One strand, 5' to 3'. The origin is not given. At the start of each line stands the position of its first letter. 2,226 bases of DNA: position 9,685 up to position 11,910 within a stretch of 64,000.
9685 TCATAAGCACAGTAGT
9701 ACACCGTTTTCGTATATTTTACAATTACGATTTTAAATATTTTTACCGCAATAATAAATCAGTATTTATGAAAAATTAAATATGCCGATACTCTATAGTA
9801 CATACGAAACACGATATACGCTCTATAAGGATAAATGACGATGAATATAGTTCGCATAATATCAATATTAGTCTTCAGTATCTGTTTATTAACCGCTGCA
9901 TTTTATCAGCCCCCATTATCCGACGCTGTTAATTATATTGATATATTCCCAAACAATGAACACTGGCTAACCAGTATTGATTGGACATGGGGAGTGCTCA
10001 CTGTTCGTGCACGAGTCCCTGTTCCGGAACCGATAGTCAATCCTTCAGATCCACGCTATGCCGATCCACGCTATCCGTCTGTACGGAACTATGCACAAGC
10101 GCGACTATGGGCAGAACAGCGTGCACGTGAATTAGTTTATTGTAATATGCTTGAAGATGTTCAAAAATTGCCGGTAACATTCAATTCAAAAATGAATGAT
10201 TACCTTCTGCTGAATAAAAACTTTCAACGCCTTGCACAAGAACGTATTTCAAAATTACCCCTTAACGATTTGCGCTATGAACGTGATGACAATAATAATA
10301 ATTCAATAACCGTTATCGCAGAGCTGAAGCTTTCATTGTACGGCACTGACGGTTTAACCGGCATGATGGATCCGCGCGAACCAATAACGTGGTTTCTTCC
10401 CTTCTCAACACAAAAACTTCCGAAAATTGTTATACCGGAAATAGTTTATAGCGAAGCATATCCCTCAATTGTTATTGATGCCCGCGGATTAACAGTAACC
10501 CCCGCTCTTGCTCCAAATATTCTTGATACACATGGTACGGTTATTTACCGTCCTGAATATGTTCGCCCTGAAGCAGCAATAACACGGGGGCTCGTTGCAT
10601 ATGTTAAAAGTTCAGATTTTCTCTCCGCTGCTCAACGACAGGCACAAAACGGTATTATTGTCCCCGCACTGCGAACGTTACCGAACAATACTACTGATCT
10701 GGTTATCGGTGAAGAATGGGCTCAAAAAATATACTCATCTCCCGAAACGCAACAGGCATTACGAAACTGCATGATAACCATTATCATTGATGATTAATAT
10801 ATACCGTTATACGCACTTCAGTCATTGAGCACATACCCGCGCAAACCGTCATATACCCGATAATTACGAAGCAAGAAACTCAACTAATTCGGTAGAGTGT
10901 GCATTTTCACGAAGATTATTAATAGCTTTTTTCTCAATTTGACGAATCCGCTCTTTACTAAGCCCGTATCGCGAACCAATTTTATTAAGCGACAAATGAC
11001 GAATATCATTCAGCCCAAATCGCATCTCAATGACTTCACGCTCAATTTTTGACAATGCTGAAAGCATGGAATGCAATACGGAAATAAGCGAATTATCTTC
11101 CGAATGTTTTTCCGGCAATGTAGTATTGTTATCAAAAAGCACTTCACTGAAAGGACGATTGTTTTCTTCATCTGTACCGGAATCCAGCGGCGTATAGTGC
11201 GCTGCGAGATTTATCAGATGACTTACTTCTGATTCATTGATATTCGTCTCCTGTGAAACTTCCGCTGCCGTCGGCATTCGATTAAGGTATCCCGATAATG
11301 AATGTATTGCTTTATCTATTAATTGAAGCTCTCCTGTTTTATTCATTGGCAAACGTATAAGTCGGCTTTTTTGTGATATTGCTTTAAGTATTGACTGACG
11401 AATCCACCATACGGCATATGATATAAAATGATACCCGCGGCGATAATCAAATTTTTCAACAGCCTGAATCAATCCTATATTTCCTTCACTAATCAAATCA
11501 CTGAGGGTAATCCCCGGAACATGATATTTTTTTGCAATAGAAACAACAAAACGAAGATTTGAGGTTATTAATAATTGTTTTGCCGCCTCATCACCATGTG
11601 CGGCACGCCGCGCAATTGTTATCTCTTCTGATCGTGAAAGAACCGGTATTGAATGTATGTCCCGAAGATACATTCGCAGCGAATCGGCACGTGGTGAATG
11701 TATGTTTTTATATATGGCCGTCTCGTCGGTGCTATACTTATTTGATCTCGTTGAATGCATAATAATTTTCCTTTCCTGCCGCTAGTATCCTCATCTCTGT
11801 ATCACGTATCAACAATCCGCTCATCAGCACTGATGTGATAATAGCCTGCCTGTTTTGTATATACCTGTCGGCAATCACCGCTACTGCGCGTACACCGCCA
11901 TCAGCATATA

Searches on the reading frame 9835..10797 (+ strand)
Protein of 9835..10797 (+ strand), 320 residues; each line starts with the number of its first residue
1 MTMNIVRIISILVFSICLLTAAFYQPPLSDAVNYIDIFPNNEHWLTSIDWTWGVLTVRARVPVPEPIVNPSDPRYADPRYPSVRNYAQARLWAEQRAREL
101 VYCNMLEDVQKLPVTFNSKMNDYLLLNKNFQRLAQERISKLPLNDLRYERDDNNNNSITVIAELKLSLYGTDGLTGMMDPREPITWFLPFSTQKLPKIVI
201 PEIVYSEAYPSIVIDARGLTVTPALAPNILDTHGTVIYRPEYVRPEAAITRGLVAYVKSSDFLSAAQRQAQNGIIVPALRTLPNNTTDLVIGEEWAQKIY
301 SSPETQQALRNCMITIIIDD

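Call 47: find_encoding_contigs(protein=window:9835-10797:+, flank=10000, max_places=4)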
Protein window:9835-10797:+ (320 aa): no gene with exactly this product is on record in the collection.

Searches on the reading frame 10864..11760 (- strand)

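Call 36: search_protein_families(library=pfam, proteins=[window:10864-11760:-], max_evalue=0.001)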
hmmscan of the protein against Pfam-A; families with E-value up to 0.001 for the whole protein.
window:10864-11760:- (298 aa): 4 families
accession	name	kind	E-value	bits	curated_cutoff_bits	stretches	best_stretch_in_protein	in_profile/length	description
PF04542.20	Sigma70_r2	-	1.4e-18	66.9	24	1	64-133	1-70/71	Sigma-70 region 2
PF04545.22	Sigma70_r4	-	1.5e-16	60.1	24.1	1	233-285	2-50/50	Sigma-70, region 4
PF00140.25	Sigma70_r1_2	-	1e-11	45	22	1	26-59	1-34/34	Sigma-70 factor, region 1.2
PF04539.22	Sigma70_r3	-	7.1e-08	32.9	25.3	1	145-218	3-76/78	Sigma-70 region 3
